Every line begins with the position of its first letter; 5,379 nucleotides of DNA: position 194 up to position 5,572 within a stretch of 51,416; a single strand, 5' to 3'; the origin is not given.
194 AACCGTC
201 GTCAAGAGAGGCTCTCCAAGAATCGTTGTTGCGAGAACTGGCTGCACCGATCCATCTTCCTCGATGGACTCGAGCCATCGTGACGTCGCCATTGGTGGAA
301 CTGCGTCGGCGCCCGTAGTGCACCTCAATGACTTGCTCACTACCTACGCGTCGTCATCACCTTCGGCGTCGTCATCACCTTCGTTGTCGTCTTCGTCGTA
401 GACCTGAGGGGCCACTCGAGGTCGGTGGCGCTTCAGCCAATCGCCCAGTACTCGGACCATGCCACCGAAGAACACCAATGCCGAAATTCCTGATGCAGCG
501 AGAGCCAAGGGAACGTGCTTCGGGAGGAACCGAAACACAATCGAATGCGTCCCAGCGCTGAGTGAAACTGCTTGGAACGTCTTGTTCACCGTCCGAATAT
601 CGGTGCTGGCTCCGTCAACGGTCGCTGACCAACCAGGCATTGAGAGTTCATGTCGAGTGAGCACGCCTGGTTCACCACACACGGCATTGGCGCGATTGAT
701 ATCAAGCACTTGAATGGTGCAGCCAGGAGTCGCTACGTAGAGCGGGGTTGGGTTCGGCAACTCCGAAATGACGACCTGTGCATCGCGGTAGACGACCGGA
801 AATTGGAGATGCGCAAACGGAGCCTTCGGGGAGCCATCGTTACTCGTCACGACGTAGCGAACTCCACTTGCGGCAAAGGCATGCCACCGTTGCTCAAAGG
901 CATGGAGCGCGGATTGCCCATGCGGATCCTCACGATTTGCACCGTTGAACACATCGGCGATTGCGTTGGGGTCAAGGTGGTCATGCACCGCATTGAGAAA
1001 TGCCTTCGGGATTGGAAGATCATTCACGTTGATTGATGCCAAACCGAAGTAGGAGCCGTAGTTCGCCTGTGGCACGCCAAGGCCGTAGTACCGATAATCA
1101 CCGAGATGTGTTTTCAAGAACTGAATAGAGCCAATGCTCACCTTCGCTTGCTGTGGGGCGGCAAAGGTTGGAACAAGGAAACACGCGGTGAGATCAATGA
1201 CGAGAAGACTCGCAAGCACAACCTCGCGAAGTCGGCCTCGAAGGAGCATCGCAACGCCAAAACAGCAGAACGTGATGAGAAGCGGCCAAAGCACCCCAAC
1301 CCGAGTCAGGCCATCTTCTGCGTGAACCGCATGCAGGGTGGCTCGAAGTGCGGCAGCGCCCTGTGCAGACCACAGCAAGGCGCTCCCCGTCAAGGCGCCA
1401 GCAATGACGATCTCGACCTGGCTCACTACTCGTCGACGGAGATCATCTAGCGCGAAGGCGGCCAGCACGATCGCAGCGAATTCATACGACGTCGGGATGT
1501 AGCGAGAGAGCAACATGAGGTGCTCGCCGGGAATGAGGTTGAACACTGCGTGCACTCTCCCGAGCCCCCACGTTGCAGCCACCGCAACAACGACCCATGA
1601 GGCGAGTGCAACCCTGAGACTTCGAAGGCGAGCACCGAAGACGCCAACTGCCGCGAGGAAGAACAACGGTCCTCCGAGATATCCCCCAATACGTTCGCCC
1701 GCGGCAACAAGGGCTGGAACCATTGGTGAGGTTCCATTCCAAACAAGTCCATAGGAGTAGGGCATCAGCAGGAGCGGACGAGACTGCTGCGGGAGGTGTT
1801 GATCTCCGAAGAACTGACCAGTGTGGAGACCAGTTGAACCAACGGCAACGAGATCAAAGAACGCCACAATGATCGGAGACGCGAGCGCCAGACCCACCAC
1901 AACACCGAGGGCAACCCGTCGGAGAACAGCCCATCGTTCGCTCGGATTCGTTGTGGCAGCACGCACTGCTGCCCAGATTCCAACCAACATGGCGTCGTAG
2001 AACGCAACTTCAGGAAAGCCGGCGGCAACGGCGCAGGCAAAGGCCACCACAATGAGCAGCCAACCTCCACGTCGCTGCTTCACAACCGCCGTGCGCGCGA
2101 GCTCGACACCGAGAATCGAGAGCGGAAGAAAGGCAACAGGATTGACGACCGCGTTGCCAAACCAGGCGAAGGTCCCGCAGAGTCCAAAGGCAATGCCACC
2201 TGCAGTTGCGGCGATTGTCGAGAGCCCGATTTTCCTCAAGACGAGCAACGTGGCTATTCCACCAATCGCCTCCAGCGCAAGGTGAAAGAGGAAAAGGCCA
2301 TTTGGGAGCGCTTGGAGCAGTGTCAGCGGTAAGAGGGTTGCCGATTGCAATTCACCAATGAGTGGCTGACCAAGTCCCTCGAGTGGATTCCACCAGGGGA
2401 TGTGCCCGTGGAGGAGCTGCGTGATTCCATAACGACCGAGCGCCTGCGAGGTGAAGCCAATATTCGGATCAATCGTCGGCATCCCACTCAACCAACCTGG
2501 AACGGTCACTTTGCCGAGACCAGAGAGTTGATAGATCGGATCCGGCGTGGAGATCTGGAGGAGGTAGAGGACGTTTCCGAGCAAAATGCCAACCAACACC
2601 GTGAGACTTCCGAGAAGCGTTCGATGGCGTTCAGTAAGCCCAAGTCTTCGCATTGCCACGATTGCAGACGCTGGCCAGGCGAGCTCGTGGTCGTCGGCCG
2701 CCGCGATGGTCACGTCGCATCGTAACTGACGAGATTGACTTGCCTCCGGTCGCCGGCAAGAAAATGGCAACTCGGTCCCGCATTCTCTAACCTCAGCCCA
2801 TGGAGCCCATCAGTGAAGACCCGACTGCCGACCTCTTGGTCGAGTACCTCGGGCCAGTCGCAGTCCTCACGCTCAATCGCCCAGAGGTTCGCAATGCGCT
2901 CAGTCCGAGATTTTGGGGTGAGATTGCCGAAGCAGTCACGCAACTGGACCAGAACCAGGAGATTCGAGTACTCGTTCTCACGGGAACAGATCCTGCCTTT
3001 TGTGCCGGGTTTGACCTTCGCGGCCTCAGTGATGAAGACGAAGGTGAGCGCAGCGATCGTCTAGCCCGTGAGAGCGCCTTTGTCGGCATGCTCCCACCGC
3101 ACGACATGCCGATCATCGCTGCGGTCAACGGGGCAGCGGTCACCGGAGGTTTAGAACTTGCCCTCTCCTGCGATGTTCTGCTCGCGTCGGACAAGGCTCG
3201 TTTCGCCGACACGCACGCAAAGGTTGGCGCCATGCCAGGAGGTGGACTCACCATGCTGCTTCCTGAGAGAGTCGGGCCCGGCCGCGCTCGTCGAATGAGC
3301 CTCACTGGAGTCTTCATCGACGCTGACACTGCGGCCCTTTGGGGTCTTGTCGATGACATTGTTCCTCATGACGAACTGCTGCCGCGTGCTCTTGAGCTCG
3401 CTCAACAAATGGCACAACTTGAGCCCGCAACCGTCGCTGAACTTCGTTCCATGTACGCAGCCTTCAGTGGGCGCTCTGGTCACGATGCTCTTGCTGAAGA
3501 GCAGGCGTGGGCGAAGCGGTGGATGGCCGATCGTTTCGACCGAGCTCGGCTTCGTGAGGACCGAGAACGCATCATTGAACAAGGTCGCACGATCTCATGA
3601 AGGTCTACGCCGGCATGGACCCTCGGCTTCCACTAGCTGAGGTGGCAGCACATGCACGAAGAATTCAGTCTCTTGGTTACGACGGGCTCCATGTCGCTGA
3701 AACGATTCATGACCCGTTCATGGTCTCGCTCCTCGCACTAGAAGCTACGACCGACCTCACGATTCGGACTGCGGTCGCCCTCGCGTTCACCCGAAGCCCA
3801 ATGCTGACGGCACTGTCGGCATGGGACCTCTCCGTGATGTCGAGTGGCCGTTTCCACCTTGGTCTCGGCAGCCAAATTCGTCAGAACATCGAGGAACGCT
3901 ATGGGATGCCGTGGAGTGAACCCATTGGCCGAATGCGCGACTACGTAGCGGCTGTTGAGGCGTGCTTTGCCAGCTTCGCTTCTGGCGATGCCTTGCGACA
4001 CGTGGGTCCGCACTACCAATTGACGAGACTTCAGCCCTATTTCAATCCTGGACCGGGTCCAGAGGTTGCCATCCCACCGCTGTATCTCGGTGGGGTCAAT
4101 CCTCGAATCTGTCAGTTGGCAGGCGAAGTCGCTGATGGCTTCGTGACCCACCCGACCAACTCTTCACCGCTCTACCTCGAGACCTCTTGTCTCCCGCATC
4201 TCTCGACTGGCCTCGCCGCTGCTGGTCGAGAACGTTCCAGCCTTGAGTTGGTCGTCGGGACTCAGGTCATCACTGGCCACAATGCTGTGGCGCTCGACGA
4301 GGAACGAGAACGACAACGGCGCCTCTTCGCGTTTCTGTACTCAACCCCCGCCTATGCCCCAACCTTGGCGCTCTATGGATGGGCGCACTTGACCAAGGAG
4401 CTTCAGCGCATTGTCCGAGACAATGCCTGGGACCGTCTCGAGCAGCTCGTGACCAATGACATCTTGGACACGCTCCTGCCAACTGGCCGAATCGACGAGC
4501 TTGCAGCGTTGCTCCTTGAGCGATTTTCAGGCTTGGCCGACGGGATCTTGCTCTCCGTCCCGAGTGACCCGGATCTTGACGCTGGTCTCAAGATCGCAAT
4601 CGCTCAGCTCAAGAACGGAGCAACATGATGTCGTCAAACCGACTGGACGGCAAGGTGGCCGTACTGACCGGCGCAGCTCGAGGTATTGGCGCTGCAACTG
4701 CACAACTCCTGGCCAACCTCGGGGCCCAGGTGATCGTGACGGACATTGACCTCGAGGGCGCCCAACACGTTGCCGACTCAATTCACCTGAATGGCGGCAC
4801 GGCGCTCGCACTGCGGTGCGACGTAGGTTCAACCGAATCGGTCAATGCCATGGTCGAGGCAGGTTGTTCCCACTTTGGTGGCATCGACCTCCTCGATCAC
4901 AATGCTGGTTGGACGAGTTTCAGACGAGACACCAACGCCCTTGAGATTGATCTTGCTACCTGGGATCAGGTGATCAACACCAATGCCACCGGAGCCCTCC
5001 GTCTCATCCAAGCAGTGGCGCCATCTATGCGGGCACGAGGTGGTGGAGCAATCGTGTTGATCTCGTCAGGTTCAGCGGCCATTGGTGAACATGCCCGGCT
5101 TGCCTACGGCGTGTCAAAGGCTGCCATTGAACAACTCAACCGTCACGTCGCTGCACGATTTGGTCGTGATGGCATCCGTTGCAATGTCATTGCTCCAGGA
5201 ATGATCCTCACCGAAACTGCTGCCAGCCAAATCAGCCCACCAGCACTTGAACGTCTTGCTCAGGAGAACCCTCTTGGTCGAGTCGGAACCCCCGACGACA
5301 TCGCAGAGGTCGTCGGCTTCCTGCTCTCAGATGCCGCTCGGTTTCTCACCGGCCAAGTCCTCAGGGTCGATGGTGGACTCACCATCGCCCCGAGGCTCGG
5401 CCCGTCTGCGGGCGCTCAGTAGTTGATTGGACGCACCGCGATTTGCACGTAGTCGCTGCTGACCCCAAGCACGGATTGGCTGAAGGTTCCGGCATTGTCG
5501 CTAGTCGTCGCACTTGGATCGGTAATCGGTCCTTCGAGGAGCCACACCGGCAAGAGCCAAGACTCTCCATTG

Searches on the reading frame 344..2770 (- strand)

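Call 13: search_protein_families(library=pfam, proteins=[window:344-2770:-], max_evalue=0.001)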
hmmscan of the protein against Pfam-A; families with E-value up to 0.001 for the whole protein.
window:344-2770:- (808 aa): 1 family
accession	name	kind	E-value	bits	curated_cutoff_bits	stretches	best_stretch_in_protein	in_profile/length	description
PF09586.16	YfhO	-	7.9e-13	48.1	28.5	2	712-757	787-832/835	Bacterial membrane protein YfhO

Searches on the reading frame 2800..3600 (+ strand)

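Call 13: search_protein_families(library=pfam, proteins=[window:2800-3600:+], max_evalue=0.001)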
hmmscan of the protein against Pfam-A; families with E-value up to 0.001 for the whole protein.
window:2800-3600:+ (266 aa): 2 families
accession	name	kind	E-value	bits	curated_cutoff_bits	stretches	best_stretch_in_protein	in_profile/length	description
PF00378.25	ECH_1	-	5.8e-53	180.2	27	1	20-237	6-223/251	Enoyl-CoA hydratase/isomerase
PF16113.10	ECH_2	-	5e-26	92.4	27.2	1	21-243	2-227/335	Enoyl-CoA hydratase/isomerase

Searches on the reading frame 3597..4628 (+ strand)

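Call 13: search_protein_families(library=pfam, proteins=[window:3597-4628:+], max_evalue=0.001)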
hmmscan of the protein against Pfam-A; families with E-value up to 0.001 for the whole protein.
window:3597-4628:+ (343 aa): 1 family
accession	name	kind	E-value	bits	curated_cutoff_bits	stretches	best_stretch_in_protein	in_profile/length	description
PF00296.26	Bac_luciferase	-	2e-52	178.9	27.9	1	12-311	21-309/314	Luciferase-like monooxygenase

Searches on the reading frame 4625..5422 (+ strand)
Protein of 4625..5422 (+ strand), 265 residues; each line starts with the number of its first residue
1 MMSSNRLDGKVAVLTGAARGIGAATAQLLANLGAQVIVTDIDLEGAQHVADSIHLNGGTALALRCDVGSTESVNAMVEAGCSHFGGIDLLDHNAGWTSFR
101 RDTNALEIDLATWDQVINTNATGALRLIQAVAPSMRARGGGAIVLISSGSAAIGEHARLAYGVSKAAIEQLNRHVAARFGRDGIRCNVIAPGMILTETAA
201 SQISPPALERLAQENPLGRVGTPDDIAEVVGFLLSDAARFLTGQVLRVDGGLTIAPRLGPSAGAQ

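Call 13: search_protein_families(library=pfam, proteins=[window:4625-5422:+], max_evalue=0.001)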
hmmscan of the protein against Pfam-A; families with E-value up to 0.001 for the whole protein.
window:4625-5422:+ (265 aa): 4 families
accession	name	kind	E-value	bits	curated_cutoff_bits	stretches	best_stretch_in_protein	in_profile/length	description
PF13561.12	adh_short_C2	-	9.9e-66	222.1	27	1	16-253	1-236/236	Enoyl-(Acyl carrier protein) reductase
PF00106.31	adh_short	-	8.3e-48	162.9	26.6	1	10-201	1-189/195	short chain dehydrogenase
PF08659.16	KR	-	1.1e-10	42.2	22.6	1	13-176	4-164/180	KR domain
PF01370.27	Epimerase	-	9.9e-05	22.3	20.9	1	13-217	2-199/240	NAD dependent epimerase/dehydratase family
